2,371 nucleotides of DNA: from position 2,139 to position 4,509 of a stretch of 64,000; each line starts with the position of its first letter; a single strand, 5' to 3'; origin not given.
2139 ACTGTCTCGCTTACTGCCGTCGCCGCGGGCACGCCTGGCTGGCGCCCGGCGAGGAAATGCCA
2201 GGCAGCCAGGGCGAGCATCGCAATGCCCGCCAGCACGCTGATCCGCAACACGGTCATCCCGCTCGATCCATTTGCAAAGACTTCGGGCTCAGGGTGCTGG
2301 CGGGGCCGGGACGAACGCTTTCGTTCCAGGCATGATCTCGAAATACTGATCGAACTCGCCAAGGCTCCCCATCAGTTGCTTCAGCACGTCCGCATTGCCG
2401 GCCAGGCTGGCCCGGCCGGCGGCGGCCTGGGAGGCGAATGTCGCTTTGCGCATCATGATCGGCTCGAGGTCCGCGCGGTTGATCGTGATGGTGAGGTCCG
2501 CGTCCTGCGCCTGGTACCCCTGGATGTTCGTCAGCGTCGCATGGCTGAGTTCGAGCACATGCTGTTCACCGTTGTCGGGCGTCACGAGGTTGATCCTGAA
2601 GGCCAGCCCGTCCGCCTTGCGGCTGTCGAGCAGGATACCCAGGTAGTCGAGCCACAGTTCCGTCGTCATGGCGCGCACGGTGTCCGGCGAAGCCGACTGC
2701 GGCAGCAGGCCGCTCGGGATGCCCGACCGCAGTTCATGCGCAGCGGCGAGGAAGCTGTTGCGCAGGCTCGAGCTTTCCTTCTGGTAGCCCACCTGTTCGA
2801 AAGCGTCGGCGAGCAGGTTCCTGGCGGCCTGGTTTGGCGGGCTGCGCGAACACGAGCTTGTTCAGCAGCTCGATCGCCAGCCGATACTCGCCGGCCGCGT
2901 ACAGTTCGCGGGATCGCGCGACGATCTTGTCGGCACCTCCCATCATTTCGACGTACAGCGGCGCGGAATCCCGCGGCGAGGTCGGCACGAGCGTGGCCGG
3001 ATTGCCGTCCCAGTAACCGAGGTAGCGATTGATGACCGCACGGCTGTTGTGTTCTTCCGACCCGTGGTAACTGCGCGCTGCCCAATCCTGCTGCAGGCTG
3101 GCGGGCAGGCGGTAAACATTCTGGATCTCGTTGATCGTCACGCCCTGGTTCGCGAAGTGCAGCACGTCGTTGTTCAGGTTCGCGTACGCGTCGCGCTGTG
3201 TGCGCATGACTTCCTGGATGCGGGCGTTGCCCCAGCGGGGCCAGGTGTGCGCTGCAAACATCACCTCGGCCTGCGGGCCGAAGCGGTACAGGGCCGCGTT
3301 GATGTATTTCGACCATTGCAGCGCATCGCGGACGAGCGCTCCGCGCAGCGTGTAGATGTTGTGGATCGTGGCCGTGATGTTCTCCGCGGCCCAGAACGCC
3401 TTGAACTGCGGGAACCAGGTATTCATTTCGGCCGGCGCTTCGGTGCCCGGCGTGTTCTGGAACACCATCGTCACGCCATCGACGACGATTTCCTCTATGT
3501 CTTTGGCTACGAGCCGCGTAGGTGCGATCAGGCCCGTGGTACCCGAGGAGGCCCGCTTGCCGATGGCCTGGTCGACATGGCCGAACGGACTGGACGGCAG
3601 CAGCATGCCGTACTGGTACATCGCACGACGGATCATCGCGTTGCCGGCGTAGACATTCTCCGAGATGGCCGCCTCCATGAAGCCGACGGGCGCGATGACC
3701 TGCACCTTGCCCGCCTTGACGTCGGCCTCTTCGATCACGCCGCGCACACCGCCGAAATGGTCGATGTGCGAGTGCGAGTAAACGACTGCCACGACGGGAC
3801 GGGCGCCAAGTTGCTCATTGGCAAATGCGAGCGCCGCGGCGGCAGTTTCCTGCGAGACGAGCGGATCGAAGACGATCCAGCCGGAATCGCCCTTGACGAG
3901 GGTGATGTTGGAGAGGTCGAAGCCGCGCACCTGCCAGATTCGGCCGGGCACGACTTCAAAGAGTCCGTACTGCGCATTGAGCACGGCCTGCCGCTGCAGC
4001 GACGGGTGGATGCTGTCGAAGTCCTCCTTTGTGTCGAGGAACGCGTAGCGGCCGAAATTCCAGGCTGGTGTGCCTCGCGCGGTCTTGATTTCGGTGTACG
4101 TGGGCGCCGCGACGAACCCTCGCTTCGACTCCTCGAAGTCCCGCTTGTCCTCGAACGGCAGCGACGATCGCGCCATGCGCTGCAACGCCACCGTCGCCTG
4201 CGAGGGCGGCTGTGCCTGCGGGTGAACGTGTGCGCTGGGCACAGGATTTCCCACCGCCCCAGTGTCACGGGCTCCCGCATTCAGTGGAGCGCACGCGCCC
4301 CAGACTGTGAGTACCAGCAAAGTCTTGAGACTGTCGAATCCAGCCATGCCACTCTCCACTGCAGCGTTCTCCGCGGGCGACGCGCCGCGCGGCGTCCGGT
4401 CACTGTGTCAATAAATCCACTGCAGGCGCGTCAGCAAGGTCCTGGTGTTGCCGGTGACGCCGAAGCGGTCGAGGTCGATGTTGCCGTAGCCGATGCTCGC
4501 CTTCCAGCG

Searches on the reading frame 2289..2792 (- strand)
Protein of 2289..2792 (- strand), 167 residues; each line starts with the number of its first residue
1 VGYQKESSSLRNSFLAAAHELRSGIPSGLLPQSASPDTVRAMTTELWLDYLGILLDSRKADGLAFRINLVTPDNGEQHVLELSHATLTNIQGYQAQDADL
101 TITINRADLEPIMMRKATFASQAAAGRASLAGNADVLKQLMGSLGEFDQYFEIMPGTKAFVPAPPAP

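Call 53: search_protein_families(library=pfam, proteins=[window:2289-2792:-], max_evalue=0.001)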
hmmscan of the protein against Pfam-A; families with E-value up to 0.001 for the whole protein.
window:2289-2792:- (167 aa): 2 families
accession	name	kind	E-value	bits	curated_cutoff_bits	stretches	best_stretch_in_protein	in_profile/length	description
PF14864.11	Alkyl_sulf_C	-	1.2e-38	132.6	27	1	33-155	2-124/125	Alkyl sulfatase C-terminal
PF02036.22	SCP2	-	0.00023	21.9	21.3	1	64-142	23-98/101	SCP-2 sterol transfer family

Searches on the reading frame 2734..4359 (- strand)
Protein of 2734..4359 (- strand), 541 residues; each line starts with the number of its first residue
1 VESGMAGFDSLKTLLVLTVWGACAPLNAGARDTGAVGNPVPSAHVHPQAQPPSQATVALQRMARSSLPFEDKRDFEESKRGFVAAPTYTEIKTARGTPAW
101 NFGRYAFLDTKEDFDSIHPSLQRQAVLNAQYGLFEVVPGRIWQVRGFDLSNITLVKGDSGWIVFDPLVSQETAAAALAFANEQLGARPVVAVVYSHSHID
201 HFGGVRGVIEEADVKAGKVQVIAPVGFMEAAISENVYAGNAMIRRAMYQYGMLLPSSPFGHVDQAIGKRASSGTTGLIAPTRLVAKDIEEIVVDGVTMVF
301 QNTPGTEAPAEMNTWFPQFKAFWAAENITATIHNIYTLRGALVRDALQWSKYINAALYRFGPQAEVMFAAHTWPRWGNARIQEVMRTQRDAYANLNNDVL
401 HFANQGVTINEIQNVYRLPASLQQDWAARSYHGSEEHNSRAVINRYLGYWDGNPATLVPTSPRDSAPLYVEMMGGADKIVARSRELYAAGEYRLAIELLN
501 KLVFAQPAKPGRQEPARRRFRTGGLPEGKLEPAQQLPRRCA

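Call 53: search_protein_families(library=pfam, proteins=[window:2734-4359:-], max_evalue=0.001)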
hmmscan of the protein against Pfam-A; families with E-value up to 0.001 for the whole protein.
window:2734-4359:- (541 aa): 3 families
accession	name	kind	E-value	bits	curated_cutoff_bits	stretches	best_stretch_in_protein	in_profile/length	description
PF14863.12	Alkyl_sulf_dimr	-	3.9e-37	128.2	26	1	408-509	1-102/139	Alkyl sulfatase dimerisation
PF00753.33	Lactamase_B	-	1e-22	81.5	22.7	1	146-371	2-196/196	Metallo-beta-lactamase superfamily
PF12706.13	Lactamase_B_2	-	5.6e-07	29.8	27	1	161-231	2-70/200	Beta-lactamase superfamily domain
